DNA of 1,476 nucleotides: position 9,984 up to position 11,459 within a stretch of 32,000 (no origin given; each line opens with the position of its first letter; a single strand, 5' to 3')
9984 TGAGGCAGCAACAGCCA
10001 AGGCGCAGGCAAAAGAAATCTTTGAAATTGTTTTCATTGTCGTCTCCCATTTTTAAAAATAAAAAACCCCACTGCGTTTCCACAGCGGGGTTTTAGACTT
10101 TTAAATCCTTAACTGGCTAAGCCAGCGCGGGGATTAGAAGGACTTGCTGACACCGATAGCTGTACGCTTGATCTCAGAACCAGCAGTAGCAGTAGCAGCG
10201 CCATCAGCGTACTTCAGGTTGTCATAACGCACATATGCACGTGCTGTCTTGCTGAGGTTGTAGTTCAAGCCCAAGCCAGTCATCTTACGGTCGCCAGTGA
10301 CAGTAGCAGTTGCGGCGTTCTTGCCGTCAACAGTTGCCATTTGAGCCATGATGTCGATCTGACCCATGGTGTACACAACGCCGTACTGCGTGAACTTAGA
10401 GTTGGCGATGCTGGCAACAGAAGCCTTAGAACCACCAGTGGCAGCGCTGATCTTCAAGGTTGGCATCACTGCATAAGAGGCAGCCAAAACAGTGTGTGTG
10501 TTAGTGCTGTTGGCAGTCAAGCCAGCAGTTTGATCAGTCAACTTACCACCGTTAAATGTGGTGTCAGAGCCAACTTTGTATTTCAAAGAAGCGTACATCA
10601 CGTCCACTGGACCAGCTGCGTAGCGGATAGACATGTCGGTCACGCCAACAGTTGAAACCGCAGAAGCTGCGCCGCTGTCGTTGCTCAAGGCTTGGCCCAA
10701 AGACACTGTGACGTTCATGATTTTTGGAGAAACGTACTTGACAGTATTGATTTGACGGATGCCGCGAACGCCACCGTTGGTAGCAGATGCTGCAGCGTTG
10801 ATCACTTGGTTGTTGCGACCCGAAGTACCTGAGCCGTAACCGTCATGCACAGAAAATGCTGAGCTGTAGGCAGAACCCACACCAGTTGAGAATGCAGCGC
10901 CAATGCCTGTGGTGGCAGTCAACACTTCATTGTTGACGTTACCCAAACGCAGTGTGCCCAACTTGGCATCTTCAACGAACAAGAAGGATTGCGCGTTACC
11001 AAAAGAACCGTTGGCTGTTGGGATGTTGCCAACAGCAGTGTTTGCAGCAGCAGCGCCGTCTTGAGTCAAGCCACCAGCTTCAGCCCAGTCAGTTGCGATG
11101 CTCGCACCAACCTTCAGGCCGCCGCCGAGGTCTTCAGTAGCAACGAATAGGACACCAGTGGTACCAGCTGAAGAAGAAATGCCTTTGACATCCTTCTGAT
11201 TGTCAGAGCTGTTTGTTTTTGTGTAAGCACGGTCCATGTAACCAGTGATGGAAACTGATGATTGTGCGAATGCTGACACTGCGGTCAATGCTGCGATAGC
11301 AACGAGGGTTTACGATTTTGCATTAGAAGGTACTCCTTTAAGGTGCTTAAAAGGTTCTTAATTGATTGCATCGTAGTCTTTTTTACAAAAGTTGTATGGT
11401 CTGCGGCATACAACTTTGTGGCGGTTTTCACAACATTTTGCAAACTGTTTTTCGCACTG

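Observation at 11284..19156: Integrative element whose att core lies in porin signal-peptide codons and which carries its own porin allele (possible porin 5'-end/promoter swap)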

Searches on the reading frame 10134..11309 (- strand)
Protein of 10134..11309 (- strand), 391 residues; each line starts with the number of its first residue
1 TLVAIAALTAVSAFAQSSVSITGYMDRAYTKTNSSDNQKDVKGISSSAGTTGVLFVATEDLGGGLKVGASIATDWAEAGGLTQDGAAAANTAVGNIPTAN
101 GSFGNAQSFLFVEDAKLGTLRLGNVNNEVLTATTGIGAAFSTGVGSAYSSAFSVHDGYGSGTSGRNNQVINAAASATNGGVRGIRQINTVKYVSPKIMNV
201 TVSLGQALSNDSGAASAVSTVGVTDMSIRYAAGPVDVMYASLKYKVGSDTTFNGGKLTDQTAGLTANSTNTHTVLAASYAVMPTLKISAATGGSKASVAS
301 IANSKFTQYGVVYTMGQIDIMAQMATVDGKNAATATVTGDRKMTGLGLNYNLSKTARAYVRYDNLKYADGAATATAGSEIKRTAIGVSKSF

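Call 9: search_protein_families(library=pfam, proteins=[window:10134-11309:-], max_evalue=0.01)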
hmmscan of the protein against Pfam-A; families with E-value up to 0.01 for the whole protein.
window:10134-11309:- (391 aa): 1 family
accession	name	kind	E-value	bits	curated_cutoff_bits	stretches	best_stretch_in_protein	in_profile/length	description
PF13609.12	Porin_4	-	4e-25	89.7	27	1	4-367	3-307/310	Gram-negative porin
